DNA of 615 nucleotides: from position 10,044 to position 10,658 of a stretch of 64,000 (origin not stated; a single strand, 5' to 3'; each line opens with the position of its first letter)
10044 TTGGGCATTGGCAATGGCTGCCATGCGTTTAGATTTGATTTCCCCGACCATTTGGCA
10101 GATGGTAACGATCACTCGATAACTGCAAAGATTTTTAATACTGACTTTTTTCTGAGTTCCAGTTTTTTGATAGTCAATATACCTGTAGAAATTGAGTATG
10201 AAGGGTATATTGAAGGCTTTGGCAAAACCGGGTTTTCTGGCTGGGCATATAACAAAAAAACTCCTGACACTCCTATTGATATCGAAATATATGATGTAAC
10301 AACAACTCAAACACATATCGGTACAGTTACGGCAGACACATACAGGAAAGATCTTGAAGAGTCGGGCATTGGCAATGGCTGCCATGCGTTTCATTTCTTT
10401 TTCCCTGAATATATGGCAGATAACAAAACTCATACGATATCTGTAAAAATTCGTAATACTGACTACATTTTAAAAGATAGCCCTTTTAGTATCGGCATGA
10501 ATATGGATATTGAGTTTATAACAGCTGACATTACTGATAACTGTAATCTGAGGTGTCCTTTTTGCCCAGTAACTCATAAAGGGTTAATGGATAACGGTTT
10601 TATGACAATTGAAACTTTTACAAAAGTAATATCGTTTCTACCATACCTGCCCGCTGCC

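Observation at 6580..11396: Nine copies of a ~105-aa module across three tandem genes, two fused to paralogous radical SAM domains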

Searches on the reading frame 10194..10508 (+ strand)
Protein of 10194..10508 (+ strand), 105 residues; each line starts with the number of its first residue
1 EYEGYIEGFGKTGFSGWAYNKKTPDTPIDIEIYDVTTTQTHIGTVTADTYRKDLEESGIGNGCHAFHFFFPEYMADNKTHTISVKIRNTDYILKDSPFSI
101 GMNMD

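Call 16: search_solved_structures(query=A1, max_evalue=10, show_alignments=3)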
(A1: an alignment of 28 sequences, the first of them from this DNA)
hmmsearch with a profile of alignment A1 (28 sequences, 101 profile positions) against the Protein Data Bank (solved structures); distinct sequences matched with E-value up to 10: 12.
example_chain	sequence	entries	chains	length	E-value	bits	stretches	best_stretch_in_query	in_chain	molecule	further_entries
2qj6_A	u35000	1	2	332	0.02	18.1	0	47-84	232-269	Toxin A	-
5umi_C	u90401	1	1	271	0.074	16.3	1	47-85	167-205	Toxin A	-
5lmz_A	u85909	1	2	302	0.1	15.9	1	39-61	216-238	Fluorinase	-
5b6i_A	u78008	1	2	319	0.11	15.8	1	39-61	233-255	Fluorinase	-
2g7c_A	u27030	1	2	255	0.18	15.1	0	47-85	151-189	Toxin A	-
4nc0_A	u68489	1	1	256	0.18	15.1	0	47-85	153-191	Cell wall-binding repeat protein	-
4nby_A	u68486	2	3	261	0.19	15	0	47-84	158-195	Cell wall-binding repeat protein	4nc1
5aj4_AE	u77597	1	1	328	0.29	14.4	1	35-65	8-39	MITORIBOSOMAL PROTEIN US5M, MRPS5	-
8yvj_B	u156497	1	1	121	1.4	12.2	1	47-85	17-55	Toxin A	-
2v7x_A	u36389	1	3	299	1.6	12.1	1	39-60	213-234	5'-FLUORO-5'-DEOXYADENOSINE SYNTHASE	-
1rqp_A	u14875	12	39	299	1.6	12.1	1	39-60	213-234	5'-fluoro-5'-deoxyadenosine synthase | 5'-FLUORO-5'-DEOXY-ADENOSINE SYNTHASE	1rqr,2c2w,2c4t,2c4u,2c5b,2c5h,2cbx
2v7t_A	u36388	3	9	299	1.6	12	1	39-60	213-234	5'-FLUORO-5'-DEOXYADENOSINE SYNTHASE | 5'-FLUORO-5'-DEOXY ADENOSINE SYNTHETASE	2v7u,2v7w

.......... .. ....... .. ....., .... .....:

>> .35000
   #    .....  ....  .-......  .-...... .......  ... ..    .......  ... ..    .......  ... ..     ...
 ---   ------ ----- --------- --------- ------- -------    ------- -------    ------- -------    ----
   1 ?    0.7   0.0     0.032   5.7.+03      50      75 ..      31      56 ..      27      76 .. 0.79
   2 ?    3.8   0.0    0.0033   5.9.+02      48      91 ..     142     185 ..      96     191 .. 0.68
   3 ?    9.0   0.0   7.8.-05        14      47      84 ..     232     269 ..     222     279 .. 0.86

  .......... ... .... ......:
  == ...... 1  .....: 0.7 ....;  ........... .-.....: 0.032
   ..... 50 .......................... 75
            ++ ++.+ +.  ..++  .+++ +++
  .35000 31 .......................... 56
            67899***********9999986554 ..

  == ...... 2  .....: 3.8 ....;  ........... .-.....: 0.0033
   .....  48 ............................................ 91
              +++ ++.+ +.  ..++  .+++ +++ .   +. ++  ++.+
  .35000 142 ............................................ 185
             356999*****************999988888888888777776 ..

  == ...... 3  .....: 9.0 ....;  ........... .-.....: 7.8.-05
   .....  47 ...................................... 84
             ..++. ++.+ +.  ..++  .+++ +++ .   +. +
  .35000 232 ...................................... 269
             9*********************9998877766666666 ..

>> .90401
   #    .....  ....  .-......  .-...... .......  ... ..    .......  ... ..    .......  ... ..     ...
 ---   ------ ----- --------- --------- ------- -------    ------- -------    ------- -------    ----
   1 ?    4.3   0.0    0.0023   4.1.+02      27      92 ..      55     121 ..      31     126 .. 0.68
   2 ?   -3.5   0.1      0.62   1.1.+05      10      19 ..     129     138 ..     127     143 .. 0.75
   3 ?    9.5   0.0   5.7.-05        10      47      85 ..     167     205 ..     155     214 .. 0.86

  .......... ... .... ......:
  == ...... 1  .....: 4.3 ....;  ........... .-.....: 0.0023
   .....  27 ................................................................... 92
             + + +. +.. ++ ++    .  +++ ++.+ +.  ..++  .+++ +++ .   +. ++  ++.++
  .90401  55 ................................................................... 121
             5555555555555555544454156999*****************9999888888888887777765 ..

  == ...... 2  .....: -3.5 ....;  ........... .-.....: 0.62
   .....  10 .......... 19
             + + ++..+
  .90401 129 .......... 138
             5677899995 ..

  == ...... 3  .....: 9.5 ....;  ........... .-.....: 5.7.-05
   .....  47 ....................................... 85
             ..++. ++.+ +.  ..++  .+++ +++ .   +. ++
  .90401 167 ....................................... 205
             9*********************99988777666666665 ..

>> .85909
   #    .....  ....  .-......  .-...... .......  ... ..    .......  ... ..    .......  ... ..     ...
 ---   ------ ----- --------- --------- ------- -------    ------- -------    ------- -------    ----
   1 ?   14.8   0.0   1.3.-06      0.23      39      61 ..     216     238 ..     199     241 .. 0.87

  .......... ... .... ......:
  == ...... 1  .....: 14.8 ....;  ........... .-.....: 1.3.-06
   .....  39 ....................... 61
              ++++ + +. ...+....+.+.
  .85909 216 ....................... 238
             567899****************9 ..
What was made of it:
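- Tried and rejected: The hits were weak (E 0.02-0.2; call 16) and I rejected them.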

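Call 17: find_homologous_proteins(query=A1, max_evalue=0.001)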
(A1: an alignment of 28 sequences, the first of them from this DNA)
Query A1 (28 sequences) (105 aa, profile of the alignment): 4 proteins with E <= 0.001 among 1284 candidates.
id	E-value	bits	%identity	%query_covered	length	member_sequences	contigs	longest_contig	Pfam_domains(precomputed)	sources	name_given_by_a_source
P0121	7.4e-26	108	72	90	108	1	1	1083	-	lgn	-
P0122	7.1e-24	102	32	84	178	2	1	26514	-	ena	-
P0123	8.8e-24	101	34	83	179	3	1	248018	-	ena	-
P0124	4.1e-15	73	26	62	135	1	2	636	-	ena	-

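Call 25: search_protein_representatives(alignment_id=A1)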
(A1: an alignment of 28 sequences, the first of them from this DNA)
Query: 28 sequences, 101 profile positions. Proteins with E-value up to 0.001 (for the whole library): 14523; up to 1e-10: 7521; up to 1e-30: 939. The best 150 are listed.
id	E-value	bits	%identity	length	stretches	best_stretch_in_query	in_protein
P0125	0.0e+00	1152.7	-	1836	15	2-94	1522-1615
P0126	0.0e+00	984.7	-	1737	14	1-97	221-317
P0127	8.6e-226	748.1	-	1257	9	2-97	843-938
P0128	8.2e-216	716.0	-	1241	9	2-97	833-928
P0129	2.8e-189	630.8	-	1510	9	2-96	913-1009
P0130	2.0e-158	531.8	-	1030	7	2-96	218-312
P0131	2.6e-132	448.0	-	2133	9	2-75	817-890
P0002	1.2e-131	445.8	-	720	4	1-97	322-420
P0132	1.8e-131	445.3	-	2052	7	2-95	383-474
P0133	3.0e-127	431.7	-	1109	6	2-95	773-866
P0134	5.9e-127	430.8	-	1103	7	1-96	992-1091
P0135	8.2e-119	404.6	-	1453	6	2-97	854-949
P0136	3.6e-115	392.9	-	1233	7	2-96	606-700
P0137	7.7e-111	379.1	-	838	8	2-96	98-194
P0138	8.8e-111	378.9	-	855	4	4-96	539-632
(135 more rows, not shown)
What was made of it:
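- Tried and rejected: The exhaustive HMMER search was needed (call 25).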

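Call 30: search_protein_families(library=pfam, proteins=[P0125, P0126, P0129, P0131, P0132], max_evalue=0.001)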
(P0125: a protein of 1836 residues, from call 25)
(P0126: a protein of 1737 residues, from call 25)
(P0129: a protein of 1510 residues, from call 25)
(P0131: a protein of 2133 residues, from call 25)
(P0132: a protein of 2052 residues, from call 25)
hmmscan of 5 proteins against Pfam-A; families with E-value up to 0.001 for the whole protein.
P0125 (1836 aa): 4 families
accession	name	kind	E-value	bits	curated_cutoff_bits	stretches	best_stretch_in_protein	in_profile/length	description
PF02210.31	Laminin_G_2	-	4.5e-20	72.8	22.9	0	1681-1715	39-70/126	Laminin G domain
PF07949.17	YbbR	-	4.9e-16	59.2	22.3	0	1695-1728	18-52/81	YbbR-like protein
PF18962.6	Por_Secre_tail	-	1e-10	42.2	27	1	1759-1833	2-74/75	Secretion system C-terminal sorting domain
PF21668.3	RPOC_hybrid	-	0.00019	21.6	27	0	419-436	58-76/102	DNA-directed RNA polymerase subunit beta', hybrid domain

P0126 (1737 aa): 5 families
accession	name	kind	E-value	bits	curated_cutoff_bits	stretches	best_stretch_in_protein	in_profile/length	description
PF02210.31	Laminin_G_2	-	1.3e-17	64.9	22.9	0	1080-1117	32-69/126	Laminin G domain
PF17910.6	FeoB_Cyto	-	4.7e-10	40.2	23.4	0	1151-1175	22-46/90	FeoB cytosolic helical domain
PF18962.6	Por_Secre_tail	-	3.4e-09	37.3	27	1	1661-1735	3-75/75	Secretion system C-terminal sorting domain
PF01707.22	Peptidase_C9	-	1.7e-07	31.5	25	0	1170-1207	109-146/202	Peptidase family C9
PF04066.18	MrpF_PhaF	-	0.00064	20.6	23.3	0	1154-1170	1-17/53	Multiple resistance and pH regulation protein F (MrpF / PhaF)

P0129 (1510 aa): 4 families
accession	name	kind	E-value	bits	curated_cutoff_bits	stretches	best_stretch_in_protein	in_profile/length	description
PF01551.29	Peptidase_M23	-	2.5e-16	60.1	28.7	1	90-188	2-89/96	Peptidase family M23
PF07705.17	CARDB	-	1.2e-15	58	22.7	1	1240-1349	1-100/101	CARDB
PF01336.31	tRNA_anti-codon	-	5.5e-05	23.5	27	0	251-290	2-43/75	OB-fold nucleic acid binding domain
PF02210.31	Laminin_G_2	-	0.00046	21.1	22.9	0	656-678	46-68/126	Laminin G domain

P0131 (2133 aa): 6 families
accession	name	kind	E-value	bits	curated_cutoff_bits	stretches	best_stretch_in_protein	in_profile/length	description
PF14307.12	Glyco_tran_WbsX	-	1.2e-63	216.1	25.1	1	1082-1417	1-349/350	Glycosyltransferase WbsX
PF00535.33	Glycos_transf_2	-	7.5e-23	81.7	23.3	1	1447-1578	1-130/168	Glycosyl transferase family 2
PF00534.26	Glycos_transf_1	-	3.7e-15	56.3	26.4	1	1909-2081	4-171/172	Glycosyl transferases group 1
PF13692.12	Glyco_trans_1_4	-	4.3e-15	56.7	27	1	1925-2062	6-140/142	Glycosyl transferases group 1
PF13641.12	Glyco_tranf_2_3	-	1.5e-08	35.4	27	1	1444-1566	1-125/230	Glycosyltransferase like family 2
PF13439.12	Glyco_transf_4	-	2.2e-06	28.3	28.5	1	1748-1889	1-158/170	Glycosyltransferase Family 4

P0132 (2052 aa): 15 families
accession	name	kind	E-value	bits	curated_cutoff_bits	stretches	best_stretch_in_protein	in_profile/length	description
PF19081.6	Ig_7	-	4.7e-60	200.3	27.3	6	1910-1994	2-83/84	Ig-like domain CHU_C associated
PF13927.12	Ig_3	-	3.4e-37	127.2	30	6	294-364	2-78/78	Immunoglobulin domain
PF07679.22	I-set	-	1.4e-22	80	23.7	0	294-331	1-38/90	Immunoglobulin I-set domain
PF21765.4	CUB_A2MG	-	3.6e-12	46.9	27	0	1912-1938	16-42/62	A2MG, CUB domain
PF07705.17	CARDB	-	1.6e-11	44.7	22.7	0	222-280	47-98/101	CARDB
PF18560.7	Lectin_like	-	2.2e-10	41.4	27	0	79-172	41-133/156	Lectin like domain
PF24068.1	TPD1_C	-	1.9e-08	34.6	27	0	348-379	12-43/98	Tapetum determinant 1, C-terminal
PF14686.12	fn3_3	-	8e-08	32.4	24.4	0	242-262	36-56/75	Polysaccharide lyase family 4, domain II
PF20144.5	TIG_SUH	-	1.5e-07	32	24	0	137-188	31-83/94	TIG domain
PF16831.10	CssAB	-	1.7e-07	32.1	23.6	0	1889-1934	18-63/129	CS6 fimbrial subunits A and B, Coli surface antigen 6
PF18146.6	CinA_KH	-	5.6e-07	30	27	0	156-186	17-47/73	Damage-inducible protein CinA KH domain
PF18589.7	ObR_Ig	-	1.5e-06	29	25.8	0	347-376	72-101/105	Obesity receptor immunoglobulin like domain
PF09912.14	DUF2141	-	6.6e-05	23.3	24.4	0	237-260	40-63/112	Uncharacterized protein conserved in bacteria (DUF2141)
PF02743.24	dCache_1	-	0.00022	21.3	45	0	78-108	123-153/240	Cache domain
PF07392.17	P19Arf_N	-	0.00058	20.7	25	0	360-382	6-28/51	Cyclin-dependent kinase inhibitor 2a p19Arf N-terminus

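Call 32: search_protein_families(library=pfam, alignment_id=A3, max_evalue=0.00001)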
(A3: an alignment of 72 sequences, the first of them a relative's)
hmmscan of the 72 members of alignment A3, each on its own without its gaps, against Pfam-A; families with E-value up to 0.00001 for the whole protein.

A. member 1, P0130 (1030 aa): 1 family
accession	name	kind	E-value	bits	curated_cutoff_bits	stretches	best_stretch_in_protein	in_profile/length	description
PF18962.6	Por_Secre_tail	-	1.9e-09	38.1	27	1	954-1027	2-74/75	Secretion system C-terminal sorting domain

B. families by the number of members that match (of 72 scanned): 41 families (the first 25 are shown)
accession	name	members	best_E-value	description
PF18962.6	Por_Secre_tail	6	1.9e-09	Secretion system C-terminal sorting domain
PF04055.27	Radical_SAM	4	2.8e-14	Radical SAM superfamily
PF06739.17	SBBP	3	7.9e-63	Beta-propeller repeat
PF13649.12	Methyltransf_25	3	1.8e-12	Methyltransferase domain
PF11925.13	DUF3443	2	5.8e-112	Protein of unknown function (DUF3443)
PF04914.18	DltD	2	7.9e-50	DltD protein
PF01551.29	Peptidase_M23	2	5.6e-14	Peptidase family M23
PF08241.18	Methyltransf_11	2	7e-12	Methyltransferase domain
PF13428.12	TPR_14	2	5.1e-11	Tetratricopeptide repeat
PF13489.12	Methyltransf_23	2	3.3e-10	Methyltransferase domain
PF13469.12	Sulfotransfer_3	2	8.7e-10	Sulfotransferase family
PF08242.18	Methyltransf_12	2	2.1e-08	Methyltransferase domain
PF00515.34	TPR_1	2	1.2e-06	Tetratricopeptide repeat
PF07995.17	GSDH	1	3.4e-38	Glucose / Sorbosone dehydrogenase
PF05345.18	He_PIG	1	2.9e-22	Putative Ig domain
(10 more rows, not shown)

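Call 34: predict_structure(alignment_id=A1)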
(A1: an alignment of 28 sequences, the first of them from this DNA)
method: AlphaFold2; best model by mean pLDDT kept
length: 105 residues; sequences in the alignment: 28
mean_pLDDT: 96.2   pTM: 0.85
mean pLDDT of the five models: 96.2, 95.6, 95.3, 94.9, 94.7
residues with pLDDT >= 90: 100; 70-90: 4; 50-70: 1; < 50: 0
segments of 3 or more residues with pLDDT < 50: none
pLDDT, mean of each block of 10 residues (from residue 1): 96 97 97 94 98 97 98 95 98 97 83
secondary structure, 60 per line:
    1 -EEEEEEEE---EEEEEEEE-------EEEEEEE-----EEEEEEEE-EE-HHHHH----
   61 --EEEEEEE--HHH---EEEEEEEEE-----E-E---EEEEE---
elements in order: E2-9 E13-20 E28-34 E40-47 H52-56 E63-69 E78-86 E98-102

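Call 37: fold_search(model_id=the predicted structure, library=pdb)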
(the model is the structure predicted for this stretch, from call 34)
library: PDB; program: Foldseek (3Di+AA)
matches with E <= 10: 1841; with E <= 0.001: 0
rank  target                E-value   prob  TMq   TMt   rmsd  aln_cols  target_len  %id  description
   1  3b83_H                7.6e-03  0.99  0.45  0.49   5.8       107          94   13  Computer-Based Redesign of a beta Sandwich Protein Suggests that Extensive Negative Design Is Not Required for De Novo (released 2008-11-04)
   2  3r8q                  1.5e-02  0.98  0.44  0.21   5.7       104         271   13  Structure of Fibronectin domain 12-14 (released 2012-04-11)
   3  8c3l_B                1.6e-02  0.96  0.45  0.44   8.1       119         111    7  PaaR2 N-terminal domain in complex with nanobody 33 (released 2023-03-15)
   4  5dft_B                1.8e-02  0.99  0.47  0.54   5.6       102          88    9  Structure of the Eleventh Type III Domain from Human Fibronectin (released 2016-09-14)
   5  1pkq_E                1.9e-02  0.75  0.32  0.30   9.0       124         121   10  Myelin Oligodendrocyte Glycoprotein-(8-18C5) Fab-complex (released 2003-07-15)
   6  6xay_B                2.0e-02  0.98  0.45  0.20   5.7        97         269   10  Structure of a fragment of human fibronectin containing the 10th, 11th and 12th type III domains (released 2021-06-09)
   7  4jhz_A                2.3e-02  0.82  0.33  0.09   7.5       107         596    9  Structure of E. coli beta-Glucuronidase bound with a novel, potent inhibitor 2-[4-(1,3-benzodioxol-5-ylmethyl)piperazi (released 2013-08-28)
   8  2uve_B                2.4e-02  0.89  0.41  0.11   7.6       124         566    8  Structure of Yersinia enterocolitica Family 28 Exopolygalacturonase (released 2007-05-08)
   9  5j7k_C                2.5e-02  0.99  0.48  0.60   3.6       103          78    9  Loop grafting onto a highly stable FN3 scaffold (released 2016-08-17)
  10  6xay_A                2.7e-02  0.97  0.45  0.20   5.8        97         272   10  Structure of a fragment of human fibronectin containing the 10th, 11th and 12th type III domains (released 2021-06-09)
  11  6h6y_F                2.7e-02  0.90  0.41  0.39   8.9       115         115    6  GI.1 human norovirus protruding domain in complex with Nano-7 (released 2018-12-19)
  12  3b83_B                2.9e-02  0.93  0.41  0.45   6.2        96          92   14  Computer-Based Redesign of a beta Sandwich Protein Suggests that Extensive Negative Design Is Not Required for De Novo (released 2008-11-04)
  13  7r1z_C                2.9e-02  0.90  0.45  0.42   7.8       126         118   11  C-terminal domain of hArc in complex with nanobodies H11 and C11, collapsed crystal form (released 2022-06-01)
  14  3gm8                  2.9e-02  0.69  0.32  0.08   7.6       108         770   12  Crystal structure of a beta-glycosidase from Bacteroides vulgatus (released 2009-03-31)
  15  2uve_A                3.2e-02  0.85  0.40  0.11   7.5       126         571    9  Structure of Yersinia enterocolitica Family 28 Exopolygalacturonase (released 2007-05-08)
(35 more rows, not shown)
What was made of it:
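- On Ig-like / FN3-like beta-sandwich fold (module): The top PDB matches are FN3 domains and nanobodies at probability 0.75-0.99 but TM 0.32-0.54 (calls 34, 37).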

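Call 59: fold_search(model_id=the predicted structure, library=viral)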
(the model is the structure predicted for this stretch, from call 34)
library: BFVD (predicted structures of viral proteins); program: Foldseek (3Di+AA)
matches with E <= 10: 915; with E <= 0.001: 1
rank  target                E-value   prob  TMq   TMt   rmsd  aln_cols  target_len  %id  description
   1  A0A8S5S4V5            4.5e-08  1.00  0.73  0.27   3.3       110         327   27  Uncharacterized protein [Siphoviridae sp. ctiV651]
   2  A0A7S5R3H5            6.7e-03  1.00  0.54  0.09   4.3       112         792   13  Carboxypeptidase regulatory domain-containing protein [Rhizobium phage RHph_N38]
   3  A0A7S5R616            8.4e-03  0.99  0.50  0.09   4.9       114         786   14  (no name in the UniProt tables at hand)
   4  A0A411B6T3            1.3e-02  1.00  0.53  0.22   4.7       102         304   15  Endolysin [Enterococcus phage vB_EfaP_Zip]
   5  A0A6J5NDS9            2.1e-02  0.97  0.44  0.16   5.0       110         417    9  Big-1 domain-containing protein (Fragment) [uncultured Caudovirales phage]
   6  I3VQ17                2.1e-02  0.80  0.35  0.13   6.3        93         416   12  B39.2 [miniopterid betaherpesvirus 1]
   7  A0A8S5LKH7            2.5e-02  0.92  0.44  0.34   7.0       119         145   14  Uncharacterized protein [Siphoviridae sp. ctnhN1]
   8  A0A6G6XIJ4            2.6e-02  0.99  0.52  0.08   4.4       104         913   12  (no name in the UniProt tables at hand)
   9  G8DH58                2.6e-02  0.90  0.39  0.06   6.8       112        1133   12  (no name in the UniProt tables at hand)
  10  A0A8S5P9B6            2.6e-02  0.77  0.31  0.07   6.9       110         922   15  Fibronectin [Myoviridae sp. ctTYJ16]
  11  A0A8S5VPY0            3.0e-02  0.87  0.36  0.09   5.6        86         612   19  (no name in the UniProt tables at hand)
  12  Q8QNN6                3.1e-02  0.91  0.38  0.12   5.8       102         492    6  EsV-1-25 [Ectocarpus siliculosus virus 1 (isolate New Zealand/Kaikoura/1988)]
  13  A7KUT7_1              3.3e-02  0.91  0.37  0.06   6.3       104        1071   10  (no name in the UniProt tables at hand)
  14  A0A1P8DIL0            4.2e-02  0.82  0.43  0.21   7.9       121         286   12  (no name in the UniProt tables at hand)
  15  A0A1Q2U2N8            4.4e-02  0.99  0.55  0.05   4.0       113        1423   12  Putative hemagglutinin/hemolysin-related protein [Vibrio phage pTD1]
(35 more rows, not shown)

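Call 62: search_protein_families(library=pfam, alignment_id=A4, max_evalue=0.00001)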
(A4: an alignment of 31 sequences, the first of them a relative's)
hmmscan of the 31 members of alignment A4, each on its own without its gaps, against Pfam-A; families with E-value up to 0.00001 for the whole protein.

A. member 1, P0127 (1257 aa): 2 families
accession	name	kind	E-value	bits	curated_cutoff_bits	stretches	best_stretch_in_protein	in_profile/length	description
PF18962.6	Por_Secre_tail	-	3.7e-11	43.6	27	1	1178-1255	1-75/75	Secretion system C-terminal sorting domain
PF02210.31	Laminin_G_2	-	3.8e-11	44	22.9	0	905-932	44-70/126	Laminin G domain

B. families by the number of members that match (of 31 scanned): 53 families (the first 25 are shown)
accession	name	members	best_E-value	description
PF18962.6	Por_Secre_tail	7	3.7e-11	Secretion system C-terminal sorting domain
PF05345.18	He_PIG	6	3.4e-117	Putative Ig domain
PF00535.33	Glycos_transf_2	6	5.3e-57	Glycosyl transferase family 2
PF06739.17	SBBP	5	1.2e-50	Beta-propeller repeat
PF13641.12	Glyco_tranf_2_3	5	5.9e-22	Glycosyltransferase like family 2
PF17963.7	Big_9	4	1.5e-46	Bacterial Ig domain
PF25778.1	DUF7948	3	1.4e-58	Domain of unknown function (DUF7948)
PF00534.26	Glycos_transf_1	3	2.1e-51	Glycosyl transferases group 1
PF16403.11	Bact_surface_Ig-like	3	7.1e-26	Bacterial surface protein, Ig-like domain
PF18911.6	PKD_4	3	5.7e-18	PKD domain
PF10111.15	Glyco_tranf_2_2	3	2.5e-16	Glycosyltransferase like family 2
PF00801.26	PKD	3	4.9e-12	PKD domain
PF14307.12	Glyco_tran_WbsX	2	1.2e-115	Glycosyltransferase WbsX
PF13692.12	Glyco_trans_1_4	2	5.7e-49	Glycosyl transferases group 1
PF13517.12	FG-GAP_3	2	2.3e-45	FG-GAP-like repeat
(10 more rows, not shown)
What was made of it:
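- The module's partners are GT2, GT4, WbsX, sulfotransferase, methyltransferase, DltD, GDSL/SASA esterases, rhamnosidase and BACON domains (calls 30, 32, 62). The module also occurs in many secreted T9SS and Ig-rich proteins, so it may be a neutral structural domain (calls 30, 32, 62). The same module is attached to many glycan enzymes (calls 30, 32, 62).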
